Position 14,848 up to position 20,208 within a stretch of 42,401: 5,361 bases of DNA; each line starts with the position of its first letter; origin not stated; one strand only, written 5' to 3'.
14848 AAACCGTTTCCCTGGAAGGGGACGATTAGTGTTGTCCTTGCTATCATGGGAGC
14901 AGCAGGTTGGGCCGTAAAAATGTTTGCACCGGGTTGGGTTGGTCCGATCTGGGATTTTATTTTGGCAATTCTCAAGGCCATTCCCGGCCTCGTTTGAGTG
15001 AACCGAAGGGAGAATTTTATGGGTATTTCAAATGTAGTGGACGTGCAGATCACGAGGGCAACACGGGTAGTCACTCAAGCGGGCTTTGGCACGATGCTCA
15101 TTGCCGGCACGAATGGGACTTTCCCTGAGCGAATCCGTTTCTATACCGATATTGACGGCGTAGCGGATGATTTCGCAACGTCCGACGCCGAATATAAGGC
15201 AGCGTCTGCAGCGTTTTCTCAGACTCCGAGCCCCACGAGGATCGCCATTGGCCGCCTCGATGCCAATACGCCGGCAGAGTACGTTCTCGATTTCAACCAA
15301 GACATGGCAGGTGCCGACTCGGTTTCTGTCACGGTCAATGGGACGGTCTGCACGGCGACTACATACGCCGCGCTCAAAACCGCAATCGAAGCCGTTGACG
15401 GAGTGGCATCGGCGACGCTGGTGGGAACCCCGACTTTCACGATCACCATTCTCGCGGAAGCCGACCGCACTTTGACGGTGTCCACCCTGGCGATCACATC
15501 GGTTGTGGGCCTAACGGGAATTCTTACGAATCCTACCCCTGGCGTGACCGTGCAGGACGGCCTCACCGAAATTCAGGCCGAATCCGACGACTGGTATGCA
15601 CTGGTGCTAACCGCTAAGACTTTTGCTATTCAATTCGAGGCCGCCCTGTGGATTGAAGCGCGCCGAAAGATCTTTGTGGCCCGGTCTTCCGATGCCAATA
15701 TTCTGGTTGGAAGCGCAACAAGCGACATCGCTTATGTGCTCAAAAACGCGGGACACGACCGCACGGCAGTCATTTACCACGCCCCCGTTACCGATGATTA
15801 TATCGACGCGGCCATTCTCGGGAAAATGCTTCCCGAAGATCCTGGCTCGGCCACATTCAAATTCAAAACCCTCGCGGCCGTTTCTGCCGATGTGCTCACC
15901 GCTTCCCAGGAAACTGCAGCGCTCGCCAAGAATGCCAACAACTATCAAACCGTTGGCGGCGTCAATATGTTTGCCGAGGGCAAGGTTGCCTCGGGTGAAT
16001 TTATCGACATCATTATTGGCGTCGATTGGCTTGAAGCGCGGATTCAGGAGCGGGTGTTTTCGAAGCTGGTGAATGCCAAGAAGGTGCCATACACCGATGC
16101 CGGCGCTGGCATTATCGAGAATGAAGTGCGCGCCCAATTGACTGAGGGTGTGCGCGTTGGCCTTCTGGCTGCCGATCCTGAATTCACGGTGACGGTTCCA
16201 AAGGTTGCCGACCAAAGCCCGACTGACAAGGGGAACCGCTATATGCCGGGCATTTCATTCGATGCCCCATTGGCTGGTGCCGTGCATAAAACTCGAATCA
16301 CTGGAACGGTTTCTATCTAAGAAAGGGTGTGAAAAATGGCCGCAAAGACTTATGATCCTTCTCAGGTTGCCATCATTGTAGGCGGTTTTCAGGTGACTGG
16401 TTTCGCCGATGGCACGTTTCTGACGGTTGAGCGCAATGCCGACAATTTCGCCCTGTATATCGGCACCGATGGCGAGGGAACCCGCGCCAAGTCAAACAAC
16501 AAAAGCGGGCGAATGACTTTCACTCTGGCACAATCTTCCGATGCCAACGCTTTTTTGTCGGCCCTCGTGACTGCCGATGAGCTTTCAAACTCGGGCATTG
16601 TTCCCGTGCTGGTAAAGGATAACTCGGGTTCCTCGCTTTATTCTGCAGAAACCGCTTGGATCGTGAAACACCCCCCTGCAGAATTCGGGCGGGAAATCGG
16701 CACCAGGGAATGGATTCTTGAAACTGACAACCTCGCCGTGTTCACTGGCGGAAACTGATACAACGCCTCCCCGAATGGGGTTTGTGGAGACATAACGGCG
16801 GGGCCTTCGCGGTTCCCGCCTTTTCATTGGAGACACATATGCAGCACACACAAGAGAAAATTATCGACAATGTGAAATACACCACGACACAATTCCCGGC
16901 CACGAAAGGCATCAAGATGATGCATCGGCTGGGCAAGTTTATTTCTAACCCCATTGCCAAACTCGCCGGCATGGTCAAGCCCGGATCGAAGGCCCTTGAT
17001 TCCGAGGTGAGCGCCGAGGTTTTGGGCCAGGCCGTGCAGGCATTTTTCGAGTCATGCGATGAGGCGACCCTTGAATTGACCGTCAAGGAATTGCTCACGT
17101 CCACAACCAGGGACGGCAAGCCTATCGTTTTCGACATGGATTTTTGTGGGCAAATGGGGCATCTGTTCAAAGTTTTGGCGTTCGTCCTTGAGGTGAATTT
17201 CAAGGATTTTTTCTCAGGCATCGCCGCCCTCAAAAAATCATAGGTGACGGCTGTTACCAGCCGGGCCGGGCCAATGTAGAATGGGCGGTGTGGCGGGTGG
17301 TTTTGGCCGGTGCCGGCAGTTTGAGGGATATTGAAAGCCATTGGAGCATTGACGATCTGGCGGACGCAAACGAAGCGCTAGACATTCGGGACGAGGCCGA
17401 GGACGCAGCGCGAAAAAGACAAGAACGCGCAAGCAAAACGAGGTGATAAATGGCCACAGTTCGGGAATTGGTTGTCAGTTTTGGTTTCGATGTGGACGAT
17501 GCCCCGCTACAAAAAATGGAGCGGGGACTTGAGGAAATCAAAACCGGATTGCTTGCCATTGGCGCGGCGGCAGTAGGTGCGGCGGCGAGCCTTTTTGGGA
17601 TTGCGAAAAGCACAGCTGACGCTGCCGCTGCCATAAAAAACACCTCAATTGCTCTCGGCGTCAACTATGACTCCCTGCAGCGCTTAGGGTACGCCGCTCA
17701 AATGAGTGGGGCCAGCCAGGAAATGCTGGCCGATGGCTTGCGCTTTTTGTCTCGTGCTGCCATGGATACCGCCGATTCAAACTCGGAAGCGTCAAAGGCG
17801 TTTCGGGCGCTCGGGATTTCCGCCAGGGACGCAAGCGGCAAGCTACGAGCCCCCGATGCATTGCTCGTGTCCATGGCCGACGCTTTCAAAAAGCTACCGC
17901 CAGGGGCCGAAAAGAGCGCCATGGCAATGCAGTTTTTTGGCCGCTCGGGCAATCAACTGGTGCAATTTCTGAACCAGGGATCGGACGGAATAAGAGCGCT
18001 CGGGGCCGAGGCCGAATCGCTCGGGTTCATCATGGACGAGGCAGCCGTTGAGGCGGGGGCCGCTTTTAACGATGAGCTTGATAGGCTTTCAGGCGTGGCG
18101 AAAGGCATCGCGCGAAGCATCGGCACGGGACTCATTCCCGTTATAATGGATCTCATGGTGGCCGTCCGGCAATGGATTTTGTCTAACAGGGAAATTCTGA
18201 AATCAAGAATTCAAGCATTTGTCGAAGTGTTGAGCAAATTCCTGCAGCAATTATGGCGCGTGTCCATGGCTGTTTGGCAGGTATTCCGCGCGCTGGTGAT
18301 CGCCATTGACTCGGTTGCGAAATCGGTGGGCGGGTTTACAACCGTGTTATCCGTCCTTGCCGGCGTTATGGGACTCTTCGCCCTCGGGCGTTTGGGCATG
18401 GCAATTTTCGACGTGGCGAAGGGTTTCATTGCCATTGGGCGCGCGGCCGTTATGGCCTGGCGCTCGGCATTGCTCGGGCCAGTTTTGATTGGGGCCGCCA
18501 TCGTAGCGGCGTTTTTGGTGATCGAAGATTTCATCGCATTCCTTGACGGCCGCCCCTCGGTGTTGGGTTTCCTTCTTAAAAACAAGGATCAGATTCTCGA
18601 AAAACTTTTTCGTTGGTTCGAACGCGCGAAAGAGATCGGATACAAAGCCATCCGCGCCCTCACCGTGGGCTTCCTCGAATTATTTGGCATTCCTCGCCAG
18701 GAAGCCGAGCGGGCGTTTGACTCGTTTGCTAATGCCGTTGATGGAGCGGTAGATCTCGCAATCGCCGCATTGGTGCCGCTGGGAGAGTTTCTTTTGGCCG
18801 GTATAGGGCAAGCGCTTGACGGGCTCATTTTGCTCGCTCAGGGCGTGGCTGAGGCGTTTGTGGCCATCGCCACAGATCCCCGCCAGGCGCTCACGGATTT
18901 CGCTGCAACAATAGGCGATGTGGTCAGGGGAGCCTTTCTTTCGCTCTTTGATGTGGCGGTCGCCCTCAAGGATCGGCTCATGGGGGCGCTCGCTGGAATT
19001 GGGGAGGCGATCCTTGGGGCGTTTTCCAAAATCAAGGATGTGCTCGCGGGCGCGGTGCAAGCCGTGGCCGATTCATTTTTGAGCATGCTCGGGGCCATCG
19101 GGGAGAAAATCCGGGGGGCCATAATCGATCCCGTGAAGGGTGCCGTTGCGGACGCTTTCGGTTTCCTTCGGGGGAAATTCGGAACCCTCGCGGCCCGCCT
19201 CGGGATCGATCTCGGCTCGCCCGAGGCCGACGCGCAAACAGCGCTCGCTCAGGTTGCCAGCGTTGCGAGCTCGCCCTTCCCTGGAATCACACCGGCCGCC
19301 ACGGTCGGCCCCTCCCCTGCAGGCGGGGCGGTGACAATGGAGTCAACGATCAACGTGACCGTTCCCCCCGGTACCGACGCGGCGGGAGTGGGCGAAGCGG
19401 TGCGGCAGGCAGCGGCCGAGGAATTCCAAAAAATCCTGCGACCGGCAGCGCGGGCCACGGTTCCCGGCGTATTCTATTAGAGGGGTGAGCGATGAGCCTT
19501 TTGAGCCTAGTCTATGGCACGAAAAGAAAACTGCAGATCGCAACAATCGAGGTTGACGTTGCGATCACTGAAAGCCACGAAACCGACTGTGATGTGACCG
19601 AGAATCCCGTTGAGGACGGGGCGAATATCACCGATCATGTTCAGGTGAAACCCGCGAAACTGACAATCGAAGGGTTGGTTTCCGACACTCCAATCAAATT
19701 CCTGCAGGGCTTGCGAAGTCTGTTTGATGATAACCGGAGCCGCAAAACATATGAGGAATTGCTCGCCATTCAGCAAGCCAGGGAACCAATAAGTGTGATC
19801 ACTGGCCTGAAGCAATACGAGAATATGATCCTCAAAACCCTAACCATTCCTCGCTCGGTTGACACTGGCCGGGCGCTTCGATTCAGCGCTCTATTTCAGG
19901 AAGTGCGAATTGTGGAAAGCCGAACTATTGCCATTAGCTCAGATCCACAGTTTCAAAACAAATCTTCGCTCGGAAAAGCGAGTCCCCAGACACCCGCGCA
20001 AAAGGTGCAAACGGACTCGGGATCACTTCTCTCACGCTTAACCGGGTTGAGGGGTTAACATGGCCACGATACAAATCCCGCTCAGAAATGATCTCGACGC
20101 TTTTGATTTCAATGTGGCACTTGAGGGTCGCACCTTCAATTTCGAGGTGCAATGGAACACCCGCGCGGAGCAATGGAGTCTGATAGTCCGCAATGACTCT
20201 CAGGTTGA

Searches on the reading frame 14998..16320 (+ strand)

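Call 8: search_protein_families(library=phrogs, proteins=[window:14998-16320:+], max_evalue=0.01)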
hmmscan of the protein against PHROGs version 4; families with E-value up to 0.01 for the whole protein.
window:14998-16320:+ (440 aa): 2 families
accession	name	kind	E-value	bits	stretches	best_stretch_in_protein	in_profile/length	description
phrog_205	-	tail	1.4e-109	368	1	8-438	11-432/455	tail sheath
phrog_9590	-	unknown function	5.8e-46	158.3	1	241-439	162-373/377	-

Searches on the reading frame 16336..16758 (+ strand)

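Call 81: search_protein_families(library=phrogs, proteins=[window:16336-16758:+], max_evalue=0.01)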
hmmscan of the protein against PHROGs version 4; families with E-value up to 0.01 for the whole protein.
window:16336-16758:+ (140 aa): 1 family
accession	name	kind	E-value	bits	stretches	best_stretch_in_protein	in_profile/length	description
phrog_280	-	head and packaging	2e-44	152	1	2-139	2-139/143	virion structural protein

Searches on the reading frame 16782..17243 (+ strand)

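Call 81: search_protein_families(library=phrogs, proteins=[window:16782-17243:+], max_evalue=0.01)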
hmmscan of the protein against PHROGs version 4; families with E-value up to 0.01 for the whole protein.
window:16782-17243:+ (153 aa): 6 families
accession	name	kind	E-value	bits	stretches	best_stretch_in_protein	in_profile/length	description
phrog_1613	-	tail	7.2e-27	95.4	1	20-148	2-130/143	tail assembly chaperone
phrog_3840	-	tail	8.3e-18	65.3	1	22-145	7-127/158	tail assembly chaperone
phrog_11820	-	tail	3.9e-09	37.7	1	110-145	84-122/151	tail assembly chaperone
phrog_6419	-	unknown function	0.00014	22.7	1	20-150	1-127/140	-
phrog_1688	-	tail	0.00038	21.5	1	25-146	3-134/146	tail assembly chaperone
phrog_9141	-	unknown function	0.0016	19.3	1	79-147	48-117/134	-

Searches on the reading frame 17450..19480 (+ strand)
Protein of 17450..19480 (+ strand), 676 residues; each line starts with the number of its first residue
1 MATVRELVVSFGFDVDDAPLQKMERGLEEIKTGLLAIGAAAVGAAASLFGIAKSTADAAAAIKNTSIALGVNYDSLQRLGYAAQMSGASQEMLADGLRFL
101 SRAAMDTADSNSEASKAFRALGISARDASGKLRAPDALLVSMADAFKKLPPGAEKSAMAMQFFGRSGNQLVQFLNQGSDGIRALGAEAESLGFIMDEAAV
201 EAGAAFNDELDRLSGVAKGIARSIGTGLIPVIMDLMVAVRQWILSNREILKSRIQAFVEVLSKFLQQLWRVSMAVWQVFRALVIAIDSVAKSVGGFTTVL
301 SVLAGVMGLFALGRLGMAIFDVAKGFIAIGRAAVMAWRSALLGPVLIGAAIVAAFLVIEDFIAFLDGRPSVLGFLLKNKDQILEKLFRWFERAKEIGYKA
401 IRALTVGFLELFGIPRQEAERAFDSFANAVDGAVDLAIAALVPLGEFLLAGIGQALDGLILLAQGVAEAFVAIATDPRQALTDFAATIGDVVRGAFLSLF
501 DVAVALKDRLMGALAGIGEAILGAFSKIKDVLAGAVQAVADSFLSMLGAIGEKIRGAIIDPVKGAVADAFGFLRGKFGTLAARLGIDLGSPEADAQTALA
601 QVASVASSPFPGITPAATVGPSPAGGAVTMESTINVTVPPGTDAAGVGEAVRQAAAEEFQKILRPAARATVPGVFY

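Call 7: search_protein_families(library=phrogs, proteins=[window:17450-19480:+], max_evalue=0.01)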
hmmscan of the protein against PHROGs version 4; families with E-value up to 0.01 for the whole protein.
window:17450-19480:+ (676 aa): 28 families (the best 25 are shown)
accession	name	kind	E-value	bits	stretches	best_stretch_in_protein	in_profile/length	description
phrog_8125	-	tail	1.3e-51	177.3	1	2-580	40-476/578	tail length tape measure protein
phrog_8462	-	tail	3.4e-42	146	1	36-442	52-406/672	tail length tape measure protein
phrog_13338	-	unknown function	9.2e-42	144.3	1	22-332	22-285/903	-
phrog_2276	-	tail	5.9e-33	115.5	1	3-320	25-355/673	tail length tape measure protein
phrog_9388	-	unknown function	3.3e-32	113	1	3-373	4-329/615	-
phrog_9483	-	tail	4.2e-27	96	1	36-236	46-244/657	tail length tape measure protein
phrog_9570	-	tail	7.4e-24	85.6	1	24-341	60-379/689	tail length tape measure protein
phrog_12506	-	tail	7.5e-20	72.4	1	3-203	5-203/218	tail length tape measure protein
phrog_10574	-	tail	7.8e-20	72.1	1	1-249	21-260/640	tail length tape measure protein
phrog_2854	-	tail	5.5e-19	69.4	1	34-291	49-313/855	tail length tape measure protein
phrog_33680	-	unknown function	1.9e-16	60.4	1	75-216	336-477/726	-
phrog_3981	-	tail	1.5e-15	58.4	1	36-653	59-517/584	tail length tape measure protein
phrog_12278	-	tail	4.5e-14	53.5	1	7-334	8-309/448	tail fiber protein/ lysozyme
phrog_22443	-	unknown function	6e-14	52.1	1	26-239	34-251/1064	-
phrog_1272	-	tail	4e-11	42.4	1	104-556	427-807/1606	tail length tape measure protein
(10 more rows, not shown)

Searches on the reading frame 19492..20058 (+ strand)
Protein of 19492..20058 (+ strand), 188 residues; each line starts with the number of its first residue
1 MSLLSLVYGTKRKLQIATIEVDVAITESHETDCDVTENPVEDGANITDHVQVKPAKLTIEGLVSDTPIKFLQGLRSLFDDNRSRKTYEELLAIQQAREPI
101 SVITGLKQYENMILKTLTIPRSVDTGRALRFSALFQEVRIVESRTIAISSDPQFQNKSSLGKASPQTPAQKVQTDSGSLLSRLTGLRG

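Call 7: search_protein_families(library=phrogs, proteins=[window:19492-20058:+], max_evalue=0.01)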
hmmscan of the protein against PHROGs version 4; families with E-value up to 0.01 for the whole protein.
window:19492-20058:+ (188 aa): 7 families
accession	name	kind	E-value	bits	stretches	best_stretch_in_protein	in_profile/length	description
phrog_817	-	tail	1.6e-47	162.6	1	1-174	1-189/200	tail fiber protein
phrog_1517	-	lysis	3.7e-17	63.7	1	17-172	12-171/202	endolysin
phrog_5197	-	unknown function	3.4e-09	37.3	1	21-155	65-210/295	-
phrog_5090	-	tail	2e-05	25.1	0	17-65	21-75/213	baseplate hub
phrog_37482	-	unknown function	2.3e-05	25.1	1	21-64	9-52/198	-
phrog_17031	-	tail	0.00092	19.8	0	11-58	66-113/300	tail protein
phrog_32837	-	unknown function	0.0035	18.2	1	3-46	3-45/102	-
